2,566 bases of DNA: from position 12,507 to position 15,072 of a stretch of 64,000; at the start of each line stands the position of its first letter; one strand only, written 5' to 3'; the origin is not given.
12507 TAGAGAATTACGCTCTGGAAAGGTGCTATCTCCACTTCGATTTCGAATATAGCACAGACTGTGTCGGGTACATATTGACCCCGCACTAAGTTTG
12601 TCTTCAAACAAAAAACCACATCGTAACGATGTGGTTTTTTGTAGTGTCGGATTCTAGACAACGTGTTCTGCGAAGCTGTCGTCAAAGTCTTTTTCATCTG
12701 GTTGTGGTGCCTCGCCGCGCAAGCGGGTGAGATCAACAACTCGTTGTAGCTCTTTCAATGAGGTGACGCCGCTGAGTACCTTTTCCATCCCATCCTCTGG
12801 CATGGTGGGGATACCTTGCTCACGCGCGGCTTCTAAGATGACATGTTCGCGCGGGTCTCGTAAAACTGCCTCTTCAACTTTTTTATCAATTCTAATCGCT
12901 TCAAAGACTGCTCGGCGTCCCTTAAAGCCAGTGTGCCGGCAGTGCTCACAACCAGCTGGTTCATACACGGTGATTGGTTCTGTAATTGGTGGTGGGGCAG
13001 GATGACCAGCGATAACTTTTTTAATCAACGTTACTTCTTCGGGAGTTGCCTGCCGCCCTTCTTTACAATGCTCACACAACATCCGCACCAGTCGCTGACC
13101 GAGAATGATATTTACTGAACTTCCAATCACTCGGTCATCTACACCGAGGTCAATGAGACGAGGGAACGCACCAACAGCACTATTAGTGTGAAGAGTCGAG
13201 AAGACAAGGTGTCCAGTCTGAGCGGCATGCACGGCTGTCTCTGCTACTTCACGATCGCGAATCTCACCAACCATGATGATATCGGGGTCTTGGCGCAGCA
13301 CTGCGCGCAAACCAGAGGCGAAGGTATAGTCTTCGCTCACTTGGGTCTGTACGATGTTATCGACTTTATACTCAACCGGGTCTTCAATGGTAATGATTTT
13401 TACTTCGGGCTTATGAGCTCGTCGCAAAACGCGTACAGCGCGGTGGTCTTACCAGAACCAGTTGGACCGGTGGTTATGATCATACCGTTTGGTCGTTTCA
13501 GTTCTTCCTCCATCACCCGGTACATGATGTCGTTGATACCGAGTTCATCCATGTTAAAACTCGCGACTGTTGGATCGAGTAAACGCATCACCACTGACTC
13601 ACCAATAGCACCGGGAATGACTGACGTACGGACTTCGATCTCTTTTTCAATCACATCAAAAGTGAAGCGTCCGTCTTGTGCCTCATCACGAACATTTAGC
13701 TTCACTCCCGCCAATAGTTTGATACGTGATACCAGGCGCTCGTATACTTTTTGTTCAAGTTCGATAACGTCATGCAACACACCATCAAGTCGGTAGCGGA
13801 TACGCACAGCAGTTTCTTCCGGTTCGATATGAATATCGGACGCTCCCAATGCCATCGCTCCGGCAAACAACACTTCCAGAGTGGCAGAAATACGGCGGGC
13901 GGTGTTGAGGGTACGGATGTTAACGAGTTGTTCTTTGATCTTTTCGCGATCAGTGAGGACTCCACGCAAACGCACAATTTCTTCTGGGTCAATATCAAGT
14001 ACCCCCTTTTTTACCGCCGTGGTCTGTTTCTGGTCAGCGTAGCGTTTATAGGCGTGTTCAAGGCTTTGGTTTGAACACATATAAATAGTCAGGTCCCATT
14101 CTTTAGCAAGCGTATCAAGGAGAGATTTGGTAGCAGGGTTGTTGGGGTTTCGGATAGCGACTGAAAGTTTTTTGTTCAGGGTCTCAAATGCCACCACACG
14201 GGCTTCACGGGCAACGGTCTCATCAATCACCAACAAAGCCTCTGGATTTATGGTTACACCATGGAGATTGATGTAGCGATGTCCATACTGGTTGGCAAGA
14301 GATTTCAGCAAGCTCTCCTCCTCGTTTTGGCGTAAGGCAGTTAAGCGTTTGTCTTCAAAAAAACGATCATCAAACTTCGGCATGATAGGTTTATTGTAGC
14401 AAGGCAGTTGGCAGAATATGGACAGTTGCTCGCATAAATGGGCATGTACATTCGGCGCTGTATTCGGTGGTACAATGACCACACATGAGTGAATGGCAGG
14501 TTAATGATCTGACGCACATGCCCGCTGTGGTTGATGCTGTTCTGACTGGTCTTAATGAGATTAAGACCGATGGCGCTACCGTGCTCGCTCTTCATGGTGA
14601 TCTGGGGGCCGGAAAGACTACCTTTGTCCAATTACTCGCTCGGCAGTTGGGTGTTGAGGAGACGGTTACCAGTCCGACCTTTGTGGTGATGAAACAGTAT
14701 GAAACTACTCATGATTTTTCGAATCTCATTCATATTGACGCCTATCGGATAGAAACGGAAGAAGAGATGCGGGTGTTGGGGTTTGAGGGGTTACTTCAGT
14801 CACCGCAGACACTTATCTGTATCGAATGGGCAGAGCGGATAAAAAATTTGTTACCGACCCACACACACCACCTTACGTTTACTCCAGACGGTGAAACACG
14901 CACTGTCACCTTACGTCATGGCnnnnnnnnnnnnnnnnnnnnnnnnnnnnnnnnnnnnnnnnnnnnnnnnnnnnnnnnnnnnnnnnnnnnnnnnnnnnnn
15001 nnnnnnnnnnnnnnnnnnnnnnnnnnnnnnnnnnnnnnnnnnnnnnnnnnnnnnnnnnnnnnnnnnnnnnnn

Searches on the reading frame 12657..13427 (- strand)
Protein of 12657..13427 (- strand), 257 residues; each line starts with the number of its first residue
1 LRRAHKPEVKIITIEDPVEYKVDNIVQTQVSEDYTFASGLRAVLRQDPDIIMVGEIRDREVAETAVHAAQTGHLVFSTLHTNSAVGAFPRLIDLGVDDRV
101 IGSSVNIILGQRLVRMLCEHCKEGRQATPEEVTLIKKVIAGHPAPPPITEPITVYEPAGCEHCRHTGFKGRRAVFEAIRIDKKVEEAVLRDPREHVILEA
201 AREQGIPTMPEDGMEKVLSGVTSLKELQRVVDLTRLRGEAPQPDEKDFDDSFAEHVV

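Call 55: search_protein_families(library=pfam, proteins=[window:12657-13427:-], max_evalue=0.0001)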
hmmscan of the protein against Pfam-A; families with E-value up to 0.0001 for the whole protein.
window:12657-13427:- (257 aa): 1 family
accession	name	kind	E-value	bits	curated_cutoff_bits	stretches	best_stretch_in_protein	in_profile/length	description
PF00437.27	T2SSE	-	2.8e-68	230.7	24.9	1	5-229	167-370/370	Type II/IV secretion system protein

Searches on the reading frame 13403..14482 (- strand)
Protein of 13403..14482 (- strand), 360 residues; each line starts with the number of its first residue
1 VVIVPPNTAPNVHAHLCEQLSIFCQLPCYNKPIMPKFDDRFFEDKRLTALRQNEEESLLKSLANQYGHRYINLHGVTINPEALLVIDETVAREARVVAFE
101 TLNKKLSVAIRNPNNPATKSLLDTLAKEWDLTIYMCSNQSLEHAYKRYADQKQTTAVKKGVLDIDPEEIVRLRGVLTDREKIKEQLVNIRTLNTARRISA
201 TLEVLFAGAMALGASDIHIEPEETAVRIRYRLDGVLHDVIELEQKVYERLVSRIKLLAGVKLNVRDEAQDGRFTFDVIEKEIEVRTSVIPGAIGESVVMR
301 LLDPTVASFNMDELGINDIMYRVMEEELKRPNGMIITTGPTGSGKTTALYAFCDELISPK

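Call 55: search_protein_families(library=pfam, proteins=[window:13403-14482:-], max_evalue=0.0001)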
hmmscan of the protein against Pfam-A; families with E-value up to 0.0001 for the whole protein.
window:13403-14482:- (360 aa): 2 families
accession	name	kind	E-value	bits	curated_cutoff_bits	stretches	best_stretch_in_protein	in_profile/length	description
PF00437.27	T2SSE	-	1.7e-40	139.3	24.9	1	200-356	10-166/370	Type II/IV secretion system protein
PF05157.20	MshEN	-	2.4e-06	27.9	23.1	1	67-152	2-87/90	MshEN domain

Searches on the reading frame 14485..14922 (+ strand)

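Call 55: search_protein_families(library=pfam, proteins=[window:14485-14922:+], max_evalue=0.0001)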
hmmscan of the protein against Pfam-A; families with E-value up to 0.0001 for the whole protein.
window:14485-14922:+ (146 aa): 2 families
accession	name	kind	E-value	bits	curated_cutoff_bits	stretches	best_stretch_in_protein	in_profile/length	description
PF02367.23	TsaE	-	1.9e-33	115.6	26.6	1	29-138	19-125/128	Threonylcarbamoyl adenosine biosynthesis protein TsaE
PF06309.17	Torsin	-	4.1e-05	24.1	27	1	14-96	36-114/127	Torsin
